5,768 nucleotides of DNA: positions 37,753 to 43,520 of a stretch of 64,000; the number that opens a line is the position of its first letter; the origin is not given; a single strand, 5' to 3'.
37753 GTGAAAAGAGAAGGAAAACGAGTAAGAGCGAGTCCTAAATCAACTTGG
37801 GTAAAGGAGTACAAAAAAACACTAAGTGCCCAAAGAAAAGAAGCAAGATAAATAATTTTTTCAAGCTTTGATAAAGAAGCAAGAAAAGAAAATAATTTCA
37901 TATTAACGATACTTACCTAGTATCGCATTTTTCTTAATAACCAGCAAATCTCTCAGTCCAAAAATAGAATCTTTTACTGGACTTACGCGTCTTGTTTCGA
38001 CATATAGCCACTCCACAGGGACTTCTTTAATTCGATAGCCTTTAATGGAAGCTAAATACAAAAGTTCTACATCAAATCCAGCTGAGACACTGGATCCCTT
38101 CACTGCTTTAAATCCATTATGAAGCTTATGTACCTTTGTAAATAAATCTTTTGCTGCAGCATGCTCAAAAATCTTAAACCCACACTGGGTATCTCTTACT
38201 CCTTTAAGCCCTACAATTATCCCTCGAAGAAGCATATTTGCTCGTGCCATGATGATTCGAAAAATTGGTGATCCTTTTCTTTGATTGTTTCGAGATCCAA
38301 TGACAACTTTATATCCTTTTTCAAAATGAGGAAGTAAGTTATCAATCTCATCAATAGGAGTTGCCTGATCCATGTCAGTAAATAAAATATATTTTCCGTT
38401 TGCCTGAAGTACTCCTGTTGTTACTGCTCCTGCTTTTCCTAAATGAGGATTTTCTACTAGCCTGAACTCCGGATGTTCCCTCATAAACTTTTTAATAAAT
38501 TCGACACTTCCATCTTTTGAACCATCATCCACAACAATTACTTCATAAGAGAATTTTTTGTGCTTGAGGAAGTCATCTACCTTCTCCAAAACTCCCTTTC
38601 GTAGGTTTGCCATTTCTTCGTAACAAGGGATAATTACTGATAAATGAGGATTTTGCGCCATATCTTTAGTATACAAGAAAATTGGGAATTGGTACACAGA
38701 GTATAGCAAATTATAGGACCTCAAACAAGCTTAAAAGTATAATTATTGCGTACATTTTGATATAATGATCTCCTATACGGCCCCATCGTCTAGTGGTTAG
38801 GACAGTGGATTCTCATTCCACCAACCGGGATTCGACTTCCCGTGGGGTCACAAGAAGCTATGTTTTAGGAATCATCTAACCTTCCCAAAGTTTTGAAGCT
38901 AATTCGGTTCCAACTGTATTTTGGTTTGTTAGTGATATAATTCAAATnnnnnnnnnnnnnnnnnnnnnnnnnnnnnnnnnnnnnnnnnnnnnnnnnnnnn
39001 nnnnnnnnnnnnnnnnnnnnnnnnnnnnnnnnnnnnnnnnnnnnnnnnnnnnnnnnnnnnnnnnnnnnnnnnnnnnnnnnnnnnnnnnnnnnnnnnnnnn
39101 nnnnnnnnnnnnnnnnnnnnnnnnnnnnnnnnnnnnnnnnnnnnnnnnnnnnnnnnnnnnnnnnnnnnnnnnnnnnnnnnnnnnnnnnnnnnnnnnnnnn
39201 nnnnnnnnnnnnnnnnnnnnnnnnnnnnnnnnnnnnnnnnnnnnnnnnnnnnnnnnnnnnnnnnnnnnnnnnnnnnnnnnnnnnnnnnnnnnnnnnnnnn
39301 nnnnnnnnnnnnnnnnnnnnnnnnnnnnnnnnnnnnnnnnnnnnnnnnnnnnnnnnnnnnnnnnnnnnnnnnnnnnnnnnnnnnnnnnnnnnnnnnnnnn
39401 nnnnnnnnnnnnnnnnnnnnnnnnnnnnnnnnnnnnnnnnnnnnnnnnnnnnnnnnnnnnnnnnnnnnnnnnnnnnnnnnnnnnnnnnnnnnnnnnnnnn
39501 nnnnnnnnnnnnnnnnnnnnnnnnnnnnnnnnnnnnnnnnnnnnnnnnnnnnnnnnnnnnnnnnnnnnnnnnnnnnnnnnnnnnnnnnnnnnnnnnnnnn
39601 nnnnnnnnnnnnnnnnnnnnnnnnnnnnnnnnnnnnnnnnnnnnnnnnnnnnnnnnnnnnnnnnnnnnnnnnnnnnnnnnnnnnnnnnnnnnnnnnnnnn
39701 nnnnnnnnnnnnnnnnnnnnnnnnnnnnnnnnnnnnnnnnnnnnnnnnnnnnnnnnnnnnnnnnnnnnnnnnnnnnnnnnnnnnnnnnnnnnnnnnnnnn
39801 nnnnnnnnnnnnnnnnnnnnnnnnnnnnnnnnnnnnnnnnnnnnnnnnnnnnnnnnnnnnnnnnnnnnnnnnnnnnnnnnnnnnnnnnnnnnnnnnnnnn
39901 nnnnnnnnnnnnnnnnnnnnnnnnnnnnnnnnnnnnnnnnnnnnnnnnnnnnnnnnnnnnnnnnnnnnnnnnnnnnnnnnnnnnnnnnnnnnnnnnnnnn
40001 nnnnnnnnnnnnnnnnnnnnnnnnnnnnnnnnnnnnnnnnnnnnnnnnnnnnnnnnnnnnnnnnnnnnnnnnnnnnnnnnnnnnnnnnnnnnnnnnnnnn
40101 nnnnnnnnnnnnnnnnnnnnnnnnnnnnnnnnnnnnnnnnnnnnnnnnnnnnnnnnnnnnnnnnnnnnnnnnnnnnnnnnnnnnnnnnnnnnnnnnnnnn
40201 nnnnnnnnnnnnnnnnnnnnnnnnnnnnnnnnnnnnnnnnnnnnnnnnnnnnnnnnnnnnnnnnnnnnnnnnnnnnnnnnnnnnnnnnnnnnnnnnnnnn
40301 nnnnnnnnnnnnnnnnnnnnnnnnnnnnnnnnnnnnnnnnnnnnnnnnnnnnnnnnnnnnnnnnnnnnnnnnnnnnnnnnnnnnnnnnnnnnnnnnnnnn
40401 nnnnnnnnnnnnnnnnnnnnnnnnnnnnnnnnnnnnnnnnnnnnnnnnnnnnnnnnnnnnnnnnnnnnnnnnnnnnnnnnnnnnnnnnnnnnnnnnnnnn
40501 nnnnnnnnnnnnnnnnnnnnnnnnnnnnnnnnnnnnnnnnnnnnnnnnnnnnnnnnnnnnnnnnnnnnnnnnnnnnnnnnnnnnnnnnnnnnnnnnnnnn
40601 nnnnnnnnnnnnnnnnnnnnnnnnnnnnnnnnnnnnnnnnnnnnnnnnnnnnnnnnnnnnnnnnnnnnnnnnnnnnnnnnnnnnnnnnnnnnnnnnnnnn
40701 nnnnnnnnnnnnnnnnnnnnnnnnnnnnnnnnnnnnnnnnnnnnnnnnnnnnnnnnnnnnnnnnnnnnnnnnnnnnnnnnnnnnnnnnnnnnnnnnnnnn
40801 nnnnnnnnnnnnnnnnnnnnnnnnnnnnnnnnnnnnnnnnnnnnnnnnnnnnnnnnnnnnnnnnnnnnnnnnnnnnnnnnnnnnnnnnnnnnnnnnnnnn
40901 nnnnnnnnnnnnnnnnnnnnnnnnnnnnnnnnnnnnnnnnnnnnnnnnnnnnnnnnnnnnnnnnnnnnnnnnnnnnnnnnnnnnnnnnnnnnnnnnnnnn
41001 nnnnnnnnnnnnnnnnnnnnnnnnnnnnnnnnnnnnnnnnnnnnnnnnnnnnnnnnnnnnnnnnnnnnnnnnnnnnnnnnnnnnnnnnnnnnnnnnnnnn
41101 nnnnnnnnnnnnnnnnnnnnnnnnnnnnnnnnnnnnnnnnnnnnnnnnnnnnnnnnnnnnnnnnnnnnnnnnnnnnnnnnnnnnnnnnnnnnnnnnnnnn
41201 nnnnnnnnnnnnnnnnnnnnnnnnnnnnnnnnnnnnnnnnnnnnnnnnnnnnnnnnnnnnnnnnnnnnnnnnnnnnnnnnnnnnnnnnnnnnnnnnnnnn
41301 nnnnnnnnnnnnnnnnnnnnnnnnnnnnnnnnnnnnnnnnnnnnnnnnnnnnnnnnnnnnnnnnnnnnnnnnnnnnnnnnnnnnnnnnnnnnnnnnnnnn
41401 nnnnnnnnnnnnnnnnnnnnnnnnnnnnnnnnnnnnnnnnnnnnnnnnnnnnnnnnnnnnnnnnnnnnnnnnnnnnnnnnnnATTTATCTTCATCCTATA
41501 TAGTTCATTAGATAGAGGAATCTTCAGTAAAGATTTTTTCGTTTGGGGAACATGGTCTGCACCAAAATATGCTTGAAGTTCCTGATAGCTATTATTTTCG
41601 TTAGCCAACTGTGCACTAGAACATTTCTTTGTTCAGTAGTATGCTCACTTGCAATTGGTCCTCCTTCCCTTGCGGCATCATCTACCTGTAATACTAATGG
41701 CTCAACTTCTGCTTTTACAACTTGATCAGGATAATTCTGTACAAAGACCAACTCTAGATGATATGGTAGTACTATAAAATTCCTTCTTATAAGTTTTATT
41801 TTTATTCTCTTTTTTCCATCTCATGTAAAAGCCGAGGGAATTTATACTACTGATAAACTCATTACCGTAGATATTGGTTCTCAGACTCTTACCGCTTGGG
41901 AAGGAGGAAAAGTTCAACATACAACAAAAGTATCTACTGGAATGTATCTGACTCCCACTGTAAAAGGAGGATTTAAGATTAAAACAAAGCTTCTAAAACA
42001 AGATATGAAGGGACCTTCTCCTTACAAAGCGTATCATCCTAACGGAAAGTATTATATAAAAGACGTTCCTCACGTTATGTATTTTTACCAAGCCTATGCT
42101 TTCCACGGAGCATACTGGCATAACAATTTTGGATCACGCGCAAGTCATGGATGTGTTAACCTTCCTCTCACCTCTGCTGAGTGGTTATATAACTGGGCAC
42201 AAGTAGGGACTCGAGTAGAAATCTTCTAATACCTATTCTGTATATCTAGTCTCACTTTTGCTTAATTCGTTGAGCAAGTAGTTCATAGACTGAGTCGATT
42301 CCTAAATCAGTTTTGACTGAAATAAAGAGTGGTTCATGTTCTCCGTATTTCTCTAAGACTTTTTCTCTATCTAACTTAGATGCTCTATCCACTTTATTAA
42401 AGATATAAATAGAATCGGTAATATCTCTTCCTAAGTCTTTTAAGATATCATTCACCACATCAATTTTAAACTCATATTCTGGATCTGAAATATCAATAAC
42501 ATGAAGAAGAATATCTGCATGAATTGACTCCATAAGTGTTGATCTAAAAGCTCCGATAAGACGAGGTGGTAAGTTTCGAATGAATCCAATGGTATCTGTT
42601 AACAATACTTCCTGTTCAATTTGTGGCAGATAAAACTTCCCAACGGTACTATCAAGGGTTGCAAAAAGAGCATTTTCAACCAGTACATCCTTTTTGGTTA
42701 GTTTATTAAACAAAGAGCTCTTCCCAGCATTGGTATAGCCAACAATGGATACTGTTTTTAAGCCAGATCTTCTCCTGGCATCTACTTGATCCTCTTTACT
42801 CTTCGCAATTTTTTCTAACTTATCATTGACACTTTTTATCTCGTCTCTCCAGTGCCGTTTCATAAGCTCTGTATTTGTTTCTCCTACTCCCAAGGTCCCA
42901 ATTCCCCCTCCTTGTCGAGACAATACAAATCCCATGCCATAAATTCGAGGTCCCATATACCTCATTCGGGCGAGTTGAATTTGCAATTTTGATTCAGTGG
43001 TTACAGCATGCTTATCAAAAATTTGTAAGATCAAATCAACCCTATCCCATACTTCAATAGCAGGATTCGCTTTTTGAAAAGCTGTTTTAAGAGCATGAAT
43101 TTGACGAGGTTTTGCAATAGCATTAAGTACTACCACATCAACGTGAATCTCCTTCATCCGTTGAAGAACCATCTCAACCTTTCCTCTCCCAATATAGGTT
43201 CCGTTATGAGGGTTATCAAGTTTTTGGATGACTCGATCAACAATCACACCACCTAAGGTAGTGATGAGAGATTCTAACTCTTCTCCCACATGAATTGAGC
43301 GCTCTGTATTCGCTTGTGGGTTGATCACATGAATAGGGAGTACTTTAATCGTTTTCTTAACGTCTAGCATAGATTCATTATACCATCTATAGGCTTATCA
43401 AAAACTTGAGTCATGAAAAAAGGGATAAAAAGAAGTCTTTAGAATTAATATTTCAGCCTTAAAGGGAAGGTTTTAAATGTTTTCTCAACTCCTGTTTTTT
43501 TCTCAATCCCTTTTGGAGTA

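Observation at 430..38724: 38 kb uninterrupted minus-strand glycosylation supercluster with about 12 GT-C membrane transferases and 9 GT2 lipid-sugar synthases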

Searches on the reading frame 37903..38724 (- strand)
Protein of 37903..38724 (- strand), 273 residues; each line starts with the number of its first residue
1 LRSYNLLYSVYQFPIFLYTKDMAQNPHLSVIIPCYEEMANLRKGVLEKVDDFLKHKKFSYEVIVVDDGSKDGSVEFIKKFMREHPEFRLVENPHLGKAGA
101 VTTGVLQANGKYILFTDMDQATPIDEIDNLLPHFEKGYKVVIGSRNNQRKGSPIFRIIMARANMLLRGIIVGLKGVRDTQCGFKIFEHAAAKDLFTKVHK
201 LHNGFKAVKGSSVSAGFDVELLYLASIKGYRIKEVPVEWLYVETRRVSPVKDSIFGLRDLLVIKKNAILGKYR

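Call 6: search_protein_families(library=pfam, proteins=[window:37903-38724:-], max_evalue=0.01)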
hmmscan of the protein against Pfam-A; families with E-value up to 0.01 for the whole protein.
window:37903-38724:- (273 aa): 3 families
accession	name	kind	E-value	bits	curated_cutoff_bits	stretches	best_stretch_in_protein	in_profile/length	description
PF00535.33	Glycos_transf_2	-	5.5e-26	91.9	23.3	1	29-158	1-128/168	Glycosyl transferase family 2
PF13641.12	Glyco_tranf_2_3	-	3.9e-08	34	27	1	26-149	1-127/230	Glycosyltransferase like family 2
PF10111.15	Glyco_tranf_2_2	-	2.5e-06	27.6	27.3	1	29-131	1-103/276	Glycosyltransferase like family 2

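Call 10: search_protein_families(library=ncbifam, proteins=[window:37903-38724:-], max_evalue=0.001)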
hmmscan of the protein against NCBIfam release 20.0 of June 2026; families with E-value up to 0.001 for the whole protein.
window:37903-38724:- (273 aa): 21 families
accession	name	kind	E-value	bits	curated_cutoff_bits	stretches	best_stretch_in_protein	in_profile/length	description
TIGR03937.1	PgaC_IcaA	equivalog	2.3e-17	63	422.3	1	20-140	39-156/407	poly-beta-1,6-N-acetyl-D-glucosamine synthase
NF041875.1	EPS_EpsD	equivalog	6.2e-17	62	370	1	28-156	1-129/325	exopolysaccharide biosynthesis glycosyltransferase EpsD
NF047588.1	GlcsyltransPgfSStrep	equivalog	8.4e-17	61.3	500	1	28-194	3-167/308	glycosyltransferase PgfS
NF007482.0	PRK10073.1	equivalog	9.2e-17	61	423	1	22-121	2-97/334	glycosyltransferase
NF007986.1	PRK10714.1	equivalog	5.9e-15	55.1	529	1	27-167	7-147/316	undecaprenyl-phosphate 4-deoxy-4-formamido-L-arabinose transferase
NF050050.1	ProtGlycPglI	equivalog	2.9e-12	46.6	500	1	26-144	2-118/306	GalNAc(5)-diNAcBac-PP-undecaprenol beta-1,3-glucosyltransferase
NF041391.1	DPhHxTase_Halo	equivalog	1.1e-11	44.1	375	1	35-239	4-183/213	dolichyl-phosphate hexose transferase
TIGR04283.1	glyco_like_mftF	equivalog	4.7e-11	42.7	182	1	28-158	1-121/221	TIGR04283 family arsenosugar biosynthesis glycosyltransferase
NF038302.1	EPS_HpsE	equivalog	4.9e-11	42.2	300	1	28-122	3-99/307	hormogonium polysaccharide biosynthesis glycosyltransferase HpsE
TIGR03111.1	glyc2_xrt_Gpos1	hypoth_equivalog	5.9e-11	41.8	363.95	1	21-140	44-162/439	TIGR03111 family XrtG-associated glycosyltransferase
NF058614.1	PPMAGASynPpgS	equivalog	2.9e-10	40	370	1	30-244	4-201/226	polyprenyl-phospho-N-acetylgalactosaminyl synthase PpgS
NF047683.1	TeichurnBiosyTuaG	equivalog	5e-09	36.2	400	1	23-209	3-195/252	teichuronic acid biosynthesis protein TuaG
TIGR04182.1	glyco_TIGR04182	equivalog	1.2e-08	34.7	325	1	29-240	3-191/293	S-layer glycoprotein N-glycosyltransferase AglJ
TIGR04009.1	wcaE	equivalog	6.4e-08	32.2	369.2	1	47-117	21-90/248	colanic acid biosynthesis glycosyltransferase WcaE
TIGR03965.1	mycofact_glyco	equivalog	1.4e-07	30.7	280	1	25-143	73-188/467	mycofactocin biosynthesis glycosyltransferase MftF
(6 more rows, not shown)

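Call 50: search_solved_structures(query=window:37903-38724:-, max_evalue=0.001)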
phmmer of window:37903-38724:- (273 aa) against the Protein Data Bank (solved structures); distinct sequences matched with E-value up to 0.001: 18.
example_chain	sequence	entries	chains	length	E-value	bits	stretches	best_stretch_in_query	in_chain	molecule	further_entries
5mlz_A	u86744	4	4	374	2.4e-12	50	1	24-185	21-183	Dolichol monophosphate mannose synthase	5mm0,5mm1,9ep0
2z87_A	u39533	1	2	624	2.8e-11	46.5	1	23-152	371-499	Chondroitin synthase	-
2z86_A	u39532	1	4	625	2.8e-11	46.5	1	23-152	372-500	Chondroitin synthase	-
5eke_A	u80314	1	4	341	4.9e-11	45.7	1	26-154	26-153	Uncharacterized glycosyltransferase sll0501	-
5ekp_C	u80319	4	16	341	4.9e-11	45.7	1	26-154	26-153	Uncharacterized glycosyltransferase sll0501 | Glycosyltransferase sll0501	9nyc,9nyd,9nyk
9nye_A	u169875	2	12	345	5e-11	45.7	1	26-154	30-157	Glycosyltransferase sll0501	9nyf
9bhc_C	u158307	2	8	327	1e-10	44.6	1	24-182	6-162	Undecaprenyl-phosphate 4-deoxy-4-formamido-L-arabinose transferase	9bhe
8vxh_A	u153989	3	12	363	1.2e-10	44.4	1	23-182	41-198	Undecaprenyl-phosphate 4-deoxy-4-formamido-L-arabinose transferase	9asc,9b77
9hwj_A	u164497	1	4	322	1.2e-09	41.1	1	28-166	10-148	Undecaprenyl-phosphate 4-deoxy-4-formamido-L-arabinose transferase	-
6yv7_B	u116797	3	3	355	5e-09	39.1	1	21-124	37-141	Glycosyl transferase, family 2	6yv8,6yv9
6yv7_A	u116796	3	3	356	5e-09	39.1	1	21-124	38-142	Glycosyl transferase, family 2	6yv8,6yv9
5hea_A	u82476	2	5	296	1.9e-07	33.9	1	28-122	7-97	Putative glycosyltransferase (GalT1)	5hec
3bcv_A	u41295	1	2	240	2.5e-06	30.3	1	25-123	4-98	Putative glycosyltransferase protein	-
8vh7_A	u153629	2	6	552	9e-05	25.2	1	18-129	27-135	Heparosan synthase B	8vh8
8viw_A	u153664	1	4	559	9.1e-05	25.2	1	18-129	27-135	Heparosan synthase B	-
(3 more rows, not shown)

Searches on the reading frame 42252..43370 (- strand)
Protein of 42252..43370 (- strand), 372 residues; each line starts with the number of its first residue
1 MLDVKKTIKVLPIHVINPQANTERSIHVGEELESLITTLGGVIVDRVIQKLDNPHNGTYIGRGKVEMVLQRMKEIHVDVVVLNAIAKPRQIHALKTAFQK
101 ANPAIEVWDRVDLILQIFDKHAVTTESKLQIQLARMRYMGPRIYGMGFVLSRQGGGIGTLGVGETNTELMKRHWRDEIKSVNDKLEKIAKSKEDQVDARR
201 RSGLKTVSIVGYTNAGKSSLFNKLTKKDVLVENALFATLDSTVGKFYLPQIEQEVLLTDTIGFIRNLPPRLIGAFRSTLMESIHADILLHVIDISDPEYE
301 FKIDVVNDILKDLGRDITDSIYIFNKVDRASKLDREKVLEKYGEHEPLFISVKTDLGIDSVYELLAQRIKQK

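Call 6: search_protein_families(library=pfam, proteins=[window:42252-43370:-], max_evalue=0.01)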
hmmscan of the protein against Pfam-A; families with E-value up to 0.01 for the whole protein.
window:42252-43370:- (372 aa): 7 families
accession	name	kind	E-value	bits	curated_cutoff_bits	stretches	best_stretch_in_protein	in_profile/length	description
PF16360.10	GTP-bdg_M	-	7.5e-22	78.1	29.5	1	121-199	1-79/79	GTP-binding GTPase Middle Region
PF13167.11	GTP-bdg_N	-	3e-19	69.8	25.4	1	30-118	5-88/89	GTP-binding GTPase N-terminal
PF01926.29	MMR_HSR1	-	5.6e-19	68.8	21.9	1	206-326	1-113/113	50S ribosome-binding GTPase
PF02421.24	FeoB_N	-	2.5e-06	27.5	27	1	206-296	2-90/156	Ferrous iron transport protein B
PF03193.22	RsgA_GTPase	-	4.2e-06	27.1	30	0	172-240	73-142/174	RsgA GTPase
PF16897.10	MMR_HSR1_Xtn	-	0.00016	22.1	35.2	1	300-367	39-102/106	C-terminal region of MMR_HSR1 domain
PF00350.29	Dynamin_N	-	0.0013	19.2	27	1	207-238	1-32/168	Dynamin family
